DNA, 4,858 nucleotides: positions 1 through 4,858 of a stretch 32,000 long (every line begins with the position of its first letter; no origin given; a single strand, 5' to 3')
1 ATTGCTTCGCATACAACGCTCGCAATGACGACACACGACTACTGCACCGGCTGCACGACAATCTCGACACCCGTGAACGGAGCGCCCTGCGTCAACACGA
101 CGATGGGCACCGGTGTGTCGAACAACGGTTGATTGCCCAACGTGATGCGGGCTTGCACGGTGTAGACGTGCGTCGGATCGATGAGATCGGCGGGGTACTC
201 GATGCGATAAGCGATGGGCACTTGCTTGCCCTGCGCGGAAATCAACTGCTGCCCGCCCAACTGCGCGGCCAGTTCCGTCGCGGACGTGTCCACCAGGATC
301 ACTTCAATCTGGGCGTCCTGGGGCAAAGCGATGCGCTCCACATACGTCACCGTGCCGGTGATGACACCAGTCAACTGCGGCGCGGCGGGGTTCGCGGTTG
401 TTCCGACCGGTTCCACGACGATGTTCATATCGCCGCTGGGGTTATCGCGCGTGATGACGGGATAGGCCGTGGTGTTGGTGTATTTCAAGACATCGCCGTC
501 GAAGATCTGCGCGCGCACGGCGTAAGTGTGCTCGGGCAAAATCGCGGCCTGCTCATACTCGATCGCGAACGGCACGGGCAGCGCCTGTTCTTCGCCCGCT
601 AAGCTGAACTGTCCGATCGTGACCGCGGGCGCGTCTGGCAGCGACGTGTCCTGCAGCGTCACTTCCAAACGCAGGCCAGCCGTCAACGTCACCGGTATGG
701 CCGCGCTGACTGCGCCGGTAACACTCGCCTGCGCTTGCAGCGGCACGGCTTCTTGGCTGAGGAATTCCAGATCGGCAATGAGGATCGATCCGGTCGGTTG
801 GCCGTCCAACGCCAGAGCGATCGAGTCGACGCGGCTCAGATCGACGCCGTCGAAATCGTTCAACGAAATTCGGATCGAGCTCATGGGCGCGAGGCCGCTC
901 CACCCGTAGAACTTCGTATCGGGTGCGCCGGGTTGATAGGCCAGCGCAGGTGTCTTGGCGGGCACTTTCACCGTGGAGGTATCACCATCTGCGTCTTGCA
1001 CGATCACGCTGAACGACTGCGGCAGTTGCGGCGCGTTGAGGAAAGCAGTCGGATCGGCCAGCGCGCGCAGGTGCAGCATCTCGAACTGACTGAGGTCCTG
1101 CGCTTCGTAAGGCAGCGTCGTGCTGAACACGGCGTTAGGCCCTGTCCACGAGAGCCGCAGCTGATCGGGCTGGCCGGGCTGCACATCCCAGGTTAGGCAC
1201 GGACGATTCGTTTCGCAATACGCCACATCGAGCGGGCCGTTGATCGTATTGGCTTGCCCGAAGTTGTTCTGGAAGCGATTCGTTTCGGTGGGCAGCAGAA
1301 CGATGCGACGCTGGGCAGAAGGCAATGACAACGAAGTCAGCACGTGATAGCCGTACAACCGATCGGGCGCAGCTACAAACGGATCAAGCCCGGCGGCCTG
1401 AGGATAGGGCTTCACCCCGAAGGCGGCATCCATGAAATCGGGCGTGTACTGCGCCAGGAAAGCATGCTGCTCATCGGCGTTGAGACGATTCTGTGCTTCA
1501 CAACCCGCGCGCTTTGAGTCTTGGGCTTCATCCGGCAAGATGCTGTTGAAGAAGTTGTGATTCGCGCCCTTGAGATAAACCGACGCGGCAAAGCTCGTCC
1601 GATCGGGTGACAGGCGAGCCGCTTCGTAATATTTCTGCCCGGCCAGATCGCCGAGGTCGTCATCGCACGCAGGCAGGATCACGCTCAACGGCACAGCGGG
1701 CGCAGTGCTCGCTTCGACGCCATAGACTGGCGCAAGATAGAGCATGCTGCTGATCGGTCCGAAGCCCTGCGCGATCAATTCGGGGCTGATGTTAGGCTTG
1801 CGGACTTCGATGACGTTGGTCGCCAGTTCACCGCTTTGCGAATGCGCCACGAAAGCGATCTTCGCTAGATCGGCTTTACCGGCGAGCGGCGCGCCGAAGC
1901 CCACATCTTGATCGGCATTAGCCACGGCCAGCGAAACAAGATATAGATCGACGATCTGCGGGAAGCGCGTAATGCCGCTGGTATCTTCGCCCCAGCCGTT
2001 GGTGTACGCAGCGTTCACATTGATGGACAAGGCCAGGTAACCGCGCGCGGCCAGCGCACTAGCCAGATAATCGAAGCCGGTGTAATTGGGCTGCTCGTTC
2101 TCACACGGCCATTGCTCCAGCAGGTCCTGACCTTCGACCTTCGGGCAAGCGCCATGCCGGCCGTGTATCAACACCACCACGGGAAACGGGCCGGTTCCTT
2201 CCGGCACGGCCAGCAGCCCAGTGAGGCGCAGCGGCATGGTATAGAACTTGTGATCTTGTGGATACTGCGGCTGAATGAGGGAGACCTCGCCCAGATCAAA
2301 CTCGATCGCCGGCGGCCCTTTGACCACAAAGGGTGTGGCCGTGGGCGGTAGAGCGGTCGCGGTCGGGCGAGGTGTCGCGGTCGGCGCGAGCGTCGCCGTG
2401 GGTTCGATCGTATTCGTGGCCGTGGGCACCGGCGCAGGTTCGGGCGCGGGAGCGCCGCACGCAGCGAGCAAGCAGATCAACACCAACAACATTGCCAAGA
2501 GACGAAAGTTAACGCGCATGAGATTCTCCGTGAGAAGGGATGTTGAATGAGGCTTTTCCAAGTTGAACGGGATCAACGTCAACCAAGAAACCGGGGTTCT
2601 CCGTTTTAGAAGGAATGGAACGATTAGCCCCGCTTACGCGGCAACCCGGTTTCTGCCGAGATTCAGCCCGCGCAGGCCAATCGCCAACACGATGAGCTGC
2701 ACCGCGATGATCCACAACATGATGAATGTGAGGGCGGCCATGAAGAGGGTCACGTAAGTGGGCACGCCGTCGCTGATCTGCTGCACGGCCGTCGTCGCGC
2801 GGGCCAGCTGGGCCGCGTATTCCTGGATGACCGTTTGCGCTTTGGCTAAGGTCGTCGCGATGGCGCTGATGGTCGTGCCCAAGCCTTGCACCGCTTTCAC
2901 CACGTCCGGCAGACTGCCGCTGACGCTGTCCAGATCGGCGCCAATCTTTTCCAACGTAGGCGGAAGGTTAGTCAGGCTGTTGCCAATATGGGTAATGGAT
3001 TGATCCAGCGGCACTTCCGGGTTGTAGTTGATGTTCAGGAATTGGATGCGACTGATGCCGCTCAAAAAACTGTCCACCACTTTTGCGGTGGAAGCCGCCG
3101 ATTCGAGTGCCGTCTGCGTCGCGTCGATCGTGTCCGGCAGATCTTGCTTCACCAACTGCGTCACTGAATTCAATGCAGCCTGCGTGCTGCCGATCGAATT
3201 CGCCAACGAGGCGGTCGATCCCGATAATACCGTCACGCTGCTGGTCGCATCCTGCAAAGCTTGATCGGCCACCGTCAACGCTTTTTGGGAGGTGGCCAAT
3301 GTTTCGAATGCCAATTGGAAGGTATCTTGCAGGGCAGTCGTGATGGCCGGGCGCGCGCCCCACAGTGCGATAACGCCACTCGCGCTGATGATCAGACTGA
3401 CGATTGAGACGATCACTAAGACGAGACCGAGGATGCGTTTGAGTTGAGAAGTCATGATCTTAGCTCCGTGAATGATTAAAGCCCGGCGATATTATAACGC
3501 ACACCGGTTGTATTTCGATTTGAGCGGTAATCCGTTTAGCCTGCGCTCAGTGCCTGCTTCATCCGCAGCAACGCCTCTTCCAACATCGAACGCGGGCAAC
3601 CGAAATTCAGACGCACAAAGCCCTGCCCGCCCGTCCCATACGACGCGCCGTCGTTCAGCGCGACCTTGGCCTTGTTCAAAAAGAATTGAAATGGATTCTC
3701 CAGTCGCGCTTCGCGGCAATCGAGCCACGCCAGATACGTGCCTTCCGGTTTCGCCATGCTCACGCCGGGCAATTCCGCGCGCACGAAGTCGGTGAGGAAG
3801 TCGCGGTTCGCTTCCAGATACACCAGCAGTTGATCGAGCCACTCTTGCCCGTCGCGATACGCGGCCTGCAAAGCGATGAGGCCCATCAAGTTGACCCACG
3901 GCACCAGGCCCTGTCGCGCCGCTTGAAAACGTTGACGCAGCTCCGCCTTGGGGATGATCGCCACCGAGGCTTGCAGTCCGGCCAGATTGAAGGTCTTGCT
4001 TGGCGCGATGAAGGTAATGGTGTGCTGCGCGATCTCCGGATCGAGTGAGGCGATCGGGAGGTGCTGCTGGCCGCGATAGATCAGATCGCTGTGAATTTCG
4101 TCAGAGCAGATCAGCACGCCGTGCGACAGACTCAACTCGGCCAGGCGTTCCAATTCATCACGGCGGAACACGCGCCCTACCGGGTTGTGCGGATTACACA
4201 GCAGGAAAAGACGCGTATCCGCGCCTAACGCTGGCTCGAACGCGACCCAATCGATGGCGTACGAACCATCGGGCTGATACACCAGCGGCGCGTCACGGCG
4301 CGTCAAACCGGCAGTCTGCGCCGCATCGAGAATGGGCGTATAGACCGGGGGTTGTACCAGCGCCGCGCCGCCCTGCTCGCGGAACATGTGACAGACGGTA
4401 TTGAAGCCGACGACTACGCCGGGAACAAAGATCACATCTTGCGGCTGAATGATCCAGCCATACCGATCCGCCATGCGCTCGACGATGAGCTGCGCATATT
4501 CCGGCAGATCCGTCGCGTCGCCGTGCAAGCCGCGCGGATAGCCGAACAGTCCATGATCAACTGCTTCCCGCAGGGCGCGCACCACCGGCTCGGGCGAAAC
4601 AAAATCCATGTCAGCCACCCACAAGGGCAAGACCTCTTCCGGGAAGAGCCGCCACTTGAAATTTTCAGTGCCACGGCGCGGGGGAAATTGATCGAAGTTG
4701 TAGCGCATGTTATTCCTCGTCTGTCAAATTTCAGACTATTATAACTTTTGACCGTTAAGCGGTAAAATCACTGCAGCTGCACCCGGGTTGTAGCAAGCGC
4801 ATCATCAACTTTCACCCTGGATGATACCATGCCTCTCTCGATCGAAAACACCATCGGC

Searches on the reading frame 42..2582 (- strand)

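Call 53: search_protein_families(library=pfam, proteins=[window:42-2582:-], max_evalue=0.00001)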
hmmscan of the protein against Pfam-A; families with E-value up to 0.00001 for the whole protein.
window:42-2582:- (847 aa): 1 family
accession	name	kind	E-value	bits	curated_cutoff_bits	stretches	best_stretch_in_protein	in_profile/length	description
PF09619.16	YscW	-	2.4e-45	153.7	22.6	2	740-834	5-99/107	Type III secretion system lipoprotein chaperone (YscW)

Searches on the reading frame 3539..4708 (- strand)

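Call 53: search_protein_families(library=pfam, proteins=[window:3539-4708:-], max_evalue=0.00001)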
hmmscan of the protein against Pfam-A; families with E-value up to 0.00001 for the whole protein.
window:3539-4708:- (390 aa): 1 family
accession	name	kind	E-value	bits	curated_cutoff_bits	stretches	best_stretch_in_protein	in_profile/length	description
PF00155.27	Aminotran_1_2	-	5.4e-36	125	19.7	1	58-380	34-358/361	Aminotransferase class I and II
